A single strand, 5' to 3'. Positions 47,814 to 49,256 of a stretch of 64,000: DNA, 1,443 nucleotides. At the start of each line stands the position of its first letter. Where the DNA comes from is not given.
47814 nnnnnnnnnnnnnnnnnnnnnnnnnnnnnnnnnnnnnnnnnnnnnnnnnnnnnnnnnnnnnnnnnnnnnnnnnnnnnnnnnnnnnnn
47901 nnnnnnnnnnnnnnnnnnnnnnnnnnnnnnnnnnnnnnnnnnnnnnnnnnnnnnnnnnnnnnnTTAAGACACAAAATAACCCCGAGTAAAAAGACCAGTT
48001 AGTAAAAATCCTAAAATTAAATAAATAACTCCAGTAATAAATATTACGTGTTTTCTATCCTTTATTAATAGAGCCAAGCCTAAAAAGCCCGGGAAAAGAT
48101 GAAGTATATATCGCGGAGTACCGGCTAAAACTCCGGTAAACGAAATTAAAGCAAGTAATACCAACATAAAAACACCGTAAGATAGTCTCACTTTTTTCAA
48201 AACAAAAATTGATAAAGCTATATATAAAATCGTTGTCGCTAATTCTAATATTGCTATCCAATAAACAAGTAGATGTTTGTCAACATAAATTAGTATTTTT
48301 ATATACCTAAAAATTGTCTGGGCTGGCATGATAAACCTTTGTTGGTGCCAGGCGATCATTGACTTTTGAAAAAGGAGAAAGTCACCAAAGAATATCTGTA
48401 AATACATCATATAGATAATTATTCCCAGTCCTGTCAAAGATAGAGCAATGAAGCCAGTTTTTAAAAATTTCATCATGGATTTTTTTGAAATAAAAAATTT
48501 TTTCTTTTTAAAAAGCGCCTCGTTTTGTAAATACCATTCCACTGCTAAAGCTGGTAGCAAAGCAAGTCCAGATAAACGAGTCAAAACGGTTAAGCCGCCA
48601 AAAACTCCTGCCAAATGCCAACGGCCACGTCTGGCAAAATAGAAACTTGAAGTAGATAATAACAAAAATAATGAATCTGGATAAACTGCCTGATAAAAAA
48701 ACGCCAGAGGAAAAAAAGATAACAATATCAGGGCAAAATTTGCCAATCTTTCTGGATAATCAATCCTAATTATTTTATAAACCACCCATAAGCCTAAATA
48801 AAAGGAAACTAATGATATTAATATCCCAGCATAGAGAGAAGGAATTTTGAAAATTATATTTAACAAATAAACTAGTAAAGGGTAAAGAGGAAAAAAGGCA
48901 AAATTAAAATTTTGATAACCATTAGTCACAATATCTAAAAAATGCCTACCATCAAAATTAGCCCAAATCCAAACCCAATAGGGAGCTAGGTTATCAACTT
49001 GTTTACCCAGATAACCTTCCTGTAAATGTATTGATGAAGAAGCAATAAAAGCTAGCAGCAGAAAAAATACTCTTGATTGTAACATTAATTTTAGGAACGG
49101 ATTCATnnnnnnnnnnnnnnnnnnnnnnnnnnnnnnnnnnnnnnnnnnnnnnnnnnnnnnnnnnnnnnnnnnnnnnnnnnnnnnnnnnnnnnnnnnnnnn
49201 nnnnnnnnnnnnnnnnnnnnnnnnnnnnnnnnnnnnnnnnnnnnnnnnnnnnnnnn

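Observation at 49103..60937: Second GT-C paralog family (WDE-loop type), three tandem and near-tandem copies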

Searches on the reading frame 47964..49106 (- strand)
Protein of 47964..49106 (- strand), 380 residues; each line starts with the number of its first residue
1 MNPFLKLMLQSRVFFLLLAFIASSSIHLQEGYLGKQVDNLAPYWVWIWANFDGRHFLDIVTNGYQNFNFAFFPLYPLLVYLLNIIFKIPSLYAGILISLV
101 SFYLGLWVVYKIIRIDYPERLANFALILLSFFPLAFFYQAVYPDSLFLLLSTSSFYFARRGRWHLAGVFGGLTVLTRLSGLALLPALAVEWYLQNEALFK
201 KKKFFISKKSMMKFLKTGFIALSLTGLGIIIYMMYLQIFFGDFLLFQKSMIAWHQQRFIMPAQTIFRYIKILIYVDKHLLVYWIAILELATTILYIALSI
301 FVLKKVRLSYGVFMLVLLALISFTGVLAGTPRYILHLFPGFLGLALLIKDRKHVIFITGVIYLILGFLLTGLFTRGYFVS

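Call 4: search_protein_families(library=pfam, proteins=[window:47964-49106:-], max_evalue=1)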
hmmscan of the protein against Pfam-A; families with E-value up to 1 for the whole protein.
window:47964-49106:- (380 aa): 1 family
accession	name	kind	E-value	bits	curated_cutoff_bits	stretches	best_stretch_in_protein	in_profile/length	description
PF13231.12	PMT_2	-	2.8e-07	31.3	26.1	1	76-205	4-144/160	Dolichyl-phosphate-mannose-protein mannosyltransferase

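Call 8: search_protein_families(library=ncbifam, proteins=[window:47964-49106:-], max_evalue=1)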
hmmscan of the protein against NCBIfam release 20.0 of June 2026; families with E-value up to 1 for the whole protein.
window:47964-49106:- (380 aa): 2 families
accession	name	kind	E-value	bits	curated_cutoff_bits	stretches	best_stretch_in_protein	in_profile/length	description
NF046093.1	AZOBR_p60025_fam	subfamily_domain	2.9e-08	33.2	150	1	73-195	95-215/232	AZOBR_p60025 family cell surface glycopolymer formation protein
NF005218.0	PRK06705.1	equivalog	0.018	13.8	883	1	174-266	66-164/502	argininosuccinate lyase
